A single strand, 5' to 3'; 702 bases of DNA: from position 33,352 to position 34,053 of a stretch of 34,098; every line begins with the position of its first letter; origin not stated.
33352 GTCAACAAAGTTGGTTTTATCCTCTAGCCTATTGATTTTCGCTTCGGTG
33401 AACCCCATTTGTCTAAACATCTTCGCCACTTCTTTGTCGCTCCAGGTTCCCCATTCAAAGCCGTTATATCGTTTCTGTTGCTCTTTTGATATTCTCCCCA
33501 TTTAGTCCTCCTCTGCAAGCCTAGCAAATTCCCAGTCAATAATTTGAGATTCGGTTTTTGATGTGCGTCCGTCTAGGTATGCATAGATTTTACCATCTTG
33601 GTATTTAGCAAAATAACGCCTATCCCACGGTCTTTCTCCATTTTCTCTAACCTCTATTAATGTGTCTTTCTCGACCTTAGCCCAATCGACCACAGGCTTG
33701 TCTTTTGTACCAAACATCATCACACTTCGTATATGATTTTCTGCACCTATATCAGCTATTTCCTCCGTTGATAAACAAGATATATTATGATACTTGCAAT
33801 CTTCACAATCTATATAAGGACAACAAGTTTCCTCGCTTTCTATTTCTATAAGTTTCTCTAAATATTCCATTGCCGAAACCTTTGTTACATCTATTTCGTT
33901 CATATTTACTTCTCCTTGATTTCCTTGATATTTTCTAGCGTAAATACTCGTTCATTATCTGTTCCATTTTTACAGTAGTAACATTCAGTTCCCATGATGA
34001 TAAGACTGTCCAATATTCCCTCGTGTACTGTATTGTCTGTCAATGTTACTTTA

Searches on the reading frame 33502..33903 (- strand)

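Call 4: search_protein_families(library=pfam, proteins=[window:33502-33903:-], max_evalue=0.1)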
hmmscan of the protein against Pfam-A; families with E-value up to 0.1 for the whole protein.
window:33502-33903:- (133 aa): 0 families

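Call 5: search_protein_families(library=phrogs, proteins=[window:33502-33903:-], max_evalue=0.01)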
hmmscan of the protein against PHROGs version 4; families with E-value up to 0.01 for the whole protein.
window:33502-33903:- (133 aa): 1 family
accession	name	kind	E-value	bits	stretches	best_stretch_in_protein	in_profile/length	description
phrog_21026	-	unknown function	3e-13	51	1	52-131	62-143/147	-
